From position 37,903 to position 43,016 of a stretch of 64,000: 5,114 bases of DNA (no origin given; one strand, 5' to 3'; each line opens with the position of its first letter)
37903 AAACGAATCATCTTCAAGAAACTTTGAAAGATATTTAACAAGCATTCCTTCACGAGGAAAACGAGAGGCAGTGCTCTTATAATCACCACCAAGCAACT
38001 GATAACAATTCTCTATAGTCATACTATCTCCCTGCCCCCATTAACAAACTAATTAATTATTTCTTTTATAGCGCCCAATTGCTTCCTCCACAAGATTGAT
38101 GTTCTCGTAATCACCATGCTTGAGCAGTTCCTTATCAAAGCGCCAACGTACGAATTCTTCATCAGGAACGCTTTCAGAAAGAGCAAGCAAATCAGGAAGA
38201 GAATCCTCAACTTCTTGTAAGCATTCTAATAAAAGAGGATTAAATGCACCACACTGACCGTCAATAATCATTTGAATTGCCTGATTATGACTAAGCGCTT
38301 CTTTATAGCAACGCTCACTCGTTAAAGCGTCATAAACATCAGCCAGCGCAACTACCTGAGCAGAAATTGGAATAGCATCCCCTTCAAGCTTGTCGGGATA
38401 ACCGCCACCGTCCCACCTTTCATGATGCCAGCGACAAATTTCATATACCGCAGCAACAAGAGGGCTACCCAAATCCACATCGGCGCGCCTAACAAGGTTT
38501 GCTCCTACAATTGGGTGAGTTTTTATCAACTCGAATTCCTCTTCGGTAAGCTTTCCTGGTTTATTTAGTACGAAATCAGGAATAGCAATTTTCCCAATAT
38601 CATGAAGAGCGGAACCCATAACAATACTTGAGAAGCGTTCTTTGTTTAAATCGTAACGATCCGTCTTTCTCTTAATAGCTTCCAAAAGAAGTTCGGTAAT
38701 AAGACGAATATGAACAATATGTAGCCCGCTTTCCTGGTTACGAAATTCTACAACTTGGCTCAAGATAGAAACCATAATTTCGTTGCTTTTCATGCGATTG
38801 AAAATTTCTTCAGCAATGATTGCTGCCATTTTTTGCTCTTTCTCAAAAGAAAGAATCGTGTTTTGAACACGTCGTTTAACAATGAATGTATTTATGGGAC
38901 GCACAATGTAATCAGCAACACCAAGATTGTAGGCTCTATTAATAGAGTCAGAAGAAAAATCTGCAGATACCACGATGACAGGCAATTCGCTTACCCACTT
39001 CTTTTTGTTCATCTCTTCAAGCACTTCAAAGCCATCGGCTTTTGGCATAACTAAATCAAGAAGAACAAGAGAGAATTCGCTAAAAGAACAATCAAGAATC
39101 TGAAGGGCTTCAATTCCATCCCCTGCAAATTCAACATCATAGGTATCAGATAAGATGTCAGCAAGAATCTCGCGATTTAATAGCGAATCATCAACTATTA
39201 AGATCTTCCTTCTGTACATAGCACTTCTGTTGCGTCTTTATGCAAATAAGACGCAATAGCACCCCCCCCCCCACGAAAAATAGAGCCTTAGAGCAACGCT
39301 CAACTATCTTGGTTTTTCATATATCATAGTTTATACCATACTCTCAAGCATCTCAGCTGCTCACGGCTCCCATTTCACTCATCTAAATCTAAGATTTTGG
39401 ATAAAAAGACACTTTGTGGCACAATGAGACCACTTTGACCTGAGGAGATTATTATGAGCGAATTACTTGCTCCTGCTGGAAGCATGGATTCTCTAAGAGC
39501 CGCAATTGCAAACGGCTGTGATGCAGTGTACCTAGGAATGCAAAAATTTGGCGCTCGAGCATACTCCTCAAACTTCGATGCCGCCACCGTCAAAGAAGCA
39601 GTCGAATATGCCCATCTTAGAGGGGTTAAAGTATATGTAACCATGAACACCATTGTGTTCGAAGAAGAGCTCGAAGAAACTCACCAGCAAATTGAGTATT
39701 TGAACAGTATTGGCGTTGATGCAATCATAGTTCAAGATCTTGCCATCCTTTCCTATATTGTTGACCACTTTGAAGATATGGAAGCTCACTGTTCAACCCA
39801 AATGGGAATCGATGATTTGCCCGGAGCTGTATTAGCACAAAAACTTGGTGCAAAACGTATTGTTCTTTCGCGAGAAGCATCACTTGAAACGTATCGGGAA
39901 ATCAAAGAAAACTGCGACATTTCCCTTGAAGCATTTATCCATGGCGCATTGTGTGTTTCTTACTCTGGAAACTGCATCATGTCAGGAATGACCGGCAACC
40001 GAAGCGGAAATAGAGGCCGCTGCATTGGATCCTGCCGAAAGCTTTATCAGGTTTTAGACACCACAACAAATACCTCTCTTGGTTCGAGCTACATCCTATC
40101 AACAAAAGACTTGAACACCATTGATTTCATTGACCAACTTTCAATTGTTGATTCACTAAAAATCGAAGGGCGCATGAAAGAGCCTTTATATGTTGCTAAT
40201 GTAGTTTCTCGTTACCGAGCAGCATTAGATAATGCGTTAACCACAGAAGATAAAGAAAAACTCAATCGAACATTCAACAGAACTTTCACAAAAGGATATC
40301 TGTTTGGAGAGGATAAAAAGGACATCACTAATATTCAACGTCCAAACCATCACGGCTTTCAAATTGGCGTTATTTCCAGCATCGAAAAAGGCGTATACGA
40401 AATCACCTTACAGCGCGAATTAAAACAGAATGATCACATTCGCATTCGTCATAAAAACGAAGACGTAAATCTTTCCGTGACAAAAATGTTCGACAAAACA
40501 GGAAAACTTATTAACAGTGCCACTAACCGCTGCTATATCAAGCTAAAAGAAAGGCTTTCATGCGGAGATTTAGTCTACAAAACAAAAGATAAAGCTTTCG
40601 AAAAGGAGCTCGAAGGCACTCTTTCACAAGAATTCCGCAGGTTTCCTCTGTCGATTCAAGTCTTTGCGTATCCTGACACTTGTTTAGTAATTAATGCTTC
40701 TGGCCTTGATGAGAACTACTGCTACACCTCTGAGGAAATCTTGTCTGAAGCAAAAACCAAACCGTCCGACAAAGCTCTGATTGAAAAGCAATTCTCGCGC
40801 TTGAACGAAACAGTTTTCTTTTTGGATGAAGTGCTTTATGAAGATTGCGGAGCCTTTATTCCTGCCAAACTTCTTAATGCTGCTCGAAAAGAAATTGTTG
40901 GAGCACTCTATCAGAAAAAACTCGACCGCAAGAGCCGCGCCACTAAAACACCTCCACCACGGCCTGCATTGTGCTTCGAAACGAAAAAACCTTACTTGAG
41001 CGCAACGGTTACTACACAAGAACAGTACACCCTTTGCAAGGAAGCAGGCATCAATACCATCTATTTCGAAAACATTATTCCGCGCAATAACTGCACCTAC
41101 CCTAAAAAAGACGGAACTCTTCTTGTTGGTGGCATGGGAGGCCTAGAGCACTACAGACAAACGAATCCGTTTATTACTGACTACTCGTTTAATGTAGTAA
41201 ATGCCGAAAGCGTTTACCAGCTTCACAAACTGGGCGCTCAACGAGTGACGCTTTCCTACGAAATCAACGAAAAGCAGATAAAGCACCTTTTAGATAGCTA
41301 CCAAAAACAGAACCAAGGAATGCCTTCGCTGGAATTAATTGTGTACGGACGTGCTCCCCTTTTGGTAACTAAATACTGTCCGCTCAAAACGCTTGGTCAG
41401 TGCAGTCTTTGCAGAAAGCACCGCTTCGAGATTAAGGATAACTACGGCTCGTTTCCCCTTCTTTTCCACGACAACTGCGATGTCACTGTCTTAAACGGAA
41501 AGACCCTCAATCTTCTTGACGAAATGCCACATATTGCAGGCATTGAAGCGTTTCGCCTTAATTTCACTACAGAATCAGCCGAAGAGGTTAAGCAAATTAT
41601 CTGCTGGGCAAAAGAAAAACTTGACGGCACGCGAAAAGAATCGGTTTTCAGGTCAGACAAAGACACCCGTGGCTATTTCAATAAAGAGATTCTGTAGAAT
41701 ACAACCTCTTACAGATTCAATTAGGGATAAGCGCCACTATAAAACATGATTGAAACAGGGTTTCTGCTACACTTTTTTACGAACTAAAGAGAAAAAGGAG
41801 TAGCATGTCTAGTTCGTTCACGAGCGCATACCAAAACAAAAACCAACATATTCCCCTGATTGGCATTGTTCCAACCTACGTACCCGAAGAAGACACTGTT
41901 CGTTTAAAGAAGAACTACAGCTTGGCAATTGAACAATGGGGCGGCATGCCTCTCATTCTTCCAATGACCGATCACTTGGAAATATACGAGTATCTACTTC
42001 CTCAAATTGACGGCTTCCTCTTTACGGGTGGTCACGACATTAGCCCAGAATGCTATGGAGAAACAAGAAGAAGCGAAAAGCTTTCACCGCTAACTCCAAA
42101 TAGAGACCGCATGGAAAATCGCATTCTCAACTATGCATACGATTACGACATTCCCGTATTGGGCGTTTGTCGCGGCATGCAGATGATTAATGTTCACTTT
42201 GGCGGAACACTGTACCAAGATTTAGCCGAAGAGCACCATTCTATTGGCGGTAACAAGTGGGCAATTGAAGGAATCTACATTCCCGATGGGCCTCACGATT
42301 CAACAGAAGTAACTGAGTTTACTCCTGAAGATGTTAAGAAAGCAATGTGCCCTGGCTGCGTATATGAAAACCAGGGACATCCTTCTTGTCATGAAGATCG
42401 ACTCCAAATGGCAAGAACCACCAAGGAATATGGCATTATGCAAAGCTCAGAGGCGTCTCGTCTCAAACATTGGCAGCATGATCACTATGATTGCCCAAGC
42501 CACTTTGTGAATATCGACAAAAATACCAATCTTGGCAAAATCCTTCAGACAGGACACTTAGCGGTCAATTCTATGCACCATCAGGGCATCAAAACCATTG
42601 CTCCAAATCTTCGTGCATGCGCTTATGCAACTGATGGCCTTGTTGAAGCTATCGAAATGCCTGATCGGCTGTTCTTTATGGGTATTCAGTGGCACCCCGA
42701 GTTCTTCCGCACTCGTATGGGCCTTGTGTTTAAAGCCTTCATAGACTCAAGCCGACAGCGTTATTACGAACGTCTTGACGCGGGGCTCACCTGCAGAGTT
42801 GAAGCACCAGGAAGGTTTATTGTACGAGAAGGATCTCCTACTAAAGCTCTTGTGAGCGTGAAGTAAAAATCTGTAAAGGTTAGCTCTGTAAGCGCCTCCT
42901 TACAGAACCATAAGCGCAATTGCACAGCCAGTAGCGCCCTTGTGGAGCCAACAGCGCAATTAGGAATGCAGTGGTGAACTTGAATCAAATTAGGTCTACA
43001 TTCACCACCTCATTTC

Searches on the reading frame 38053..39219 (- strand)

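Call 78: search_protein_families(library=pfam, proteins=[window:38053-39219:-], max_evalue=0.00001)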
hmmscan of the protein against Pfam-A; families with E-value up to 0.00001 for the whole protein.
window:38053-39219:- (388 aa): 3 families
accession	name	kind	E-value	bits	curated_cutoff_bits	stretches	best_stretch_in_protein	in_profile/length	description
PF13487.12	HD_5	-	3.5e-28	98.9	27.2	1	178-320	21-160/170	HD domain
PF00072.30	Response_reg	-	7.6e-20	71.6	30.2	1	6-111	1-103/111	Response regulator receiver domain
PF01966.28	HD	-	5.8e-17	62.5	22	1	179-298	12-115/116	HD domain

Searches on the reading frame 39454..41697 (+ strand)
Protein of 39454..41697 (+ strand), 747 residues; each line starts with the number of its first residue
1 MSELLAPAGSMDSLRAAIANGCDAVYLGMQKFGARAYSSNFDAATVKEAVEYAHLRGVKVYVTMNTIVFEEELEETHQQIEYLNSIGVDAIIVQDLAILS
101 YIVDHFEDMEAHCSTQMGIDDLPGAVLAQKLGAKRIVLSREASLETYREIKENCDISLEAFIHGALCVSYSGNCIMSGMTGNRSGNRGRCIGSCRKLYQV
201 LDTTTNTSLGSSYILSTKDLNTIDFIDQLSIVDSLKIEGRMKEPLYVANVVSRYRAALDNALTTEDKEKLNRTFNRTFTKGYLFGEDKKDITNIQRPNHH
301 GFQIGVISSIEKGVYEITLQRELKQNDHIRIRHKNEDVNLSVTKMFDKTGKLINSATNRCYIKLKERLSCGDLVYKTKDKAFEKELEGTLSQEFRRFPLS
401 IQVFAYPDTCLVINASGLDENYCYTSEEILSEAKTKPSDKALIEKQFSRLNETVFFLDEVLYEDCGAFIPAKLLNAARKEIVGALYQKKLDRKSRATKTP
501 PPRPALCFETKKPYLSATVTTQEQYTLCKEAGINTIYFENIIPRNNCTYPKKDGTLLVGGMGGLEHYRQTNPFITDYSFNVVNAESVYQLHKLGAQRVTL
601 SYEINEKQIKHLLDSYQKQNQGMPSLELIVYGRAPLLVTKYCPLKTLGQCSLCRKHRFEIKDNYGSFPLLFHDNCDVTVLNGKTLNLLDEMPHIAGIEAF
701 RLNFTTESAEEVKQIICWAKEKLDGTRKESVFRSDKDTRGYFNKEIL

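Call 78: search_protein_families(library=pfam, proteins=[window:39454-41697:+], max_evalue=0.00001)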
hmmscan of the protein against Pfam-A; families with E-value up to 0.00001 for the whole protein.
window:39454-41697:+ (747 aa): 2 families
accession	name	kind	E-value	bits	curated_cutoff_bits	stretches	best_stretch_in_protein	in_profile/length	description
PF01136.24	Peptidase_U32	-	1.8e-78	263.5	22.4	2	74-288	2-232/233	Peptidase family U32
PF12392.13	DUF3656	-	7.4e-16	59.2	22.1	1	374-488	1-107/109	Collagenase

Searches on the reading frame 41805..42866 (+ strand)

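Call 78: search_protein_families(library=pfam, proteins=[window:41805-42866:+], max_evalue=0.00001)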
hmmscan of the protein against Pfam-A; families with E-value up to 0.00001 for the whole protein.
window:41805-42866:+ (353 aa): 2 families
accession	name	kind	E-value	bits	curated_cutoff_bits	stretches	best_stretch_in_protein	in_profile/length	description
PF07722.19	Peptidase_C26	-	3.9e-59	200.5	20.5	2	29-145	20-135/219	Peptidase C26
PF00117.34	GATase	-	8.4e-13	48.8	22.8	1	104-146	61-103/190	Glutamine amidotransferase class-I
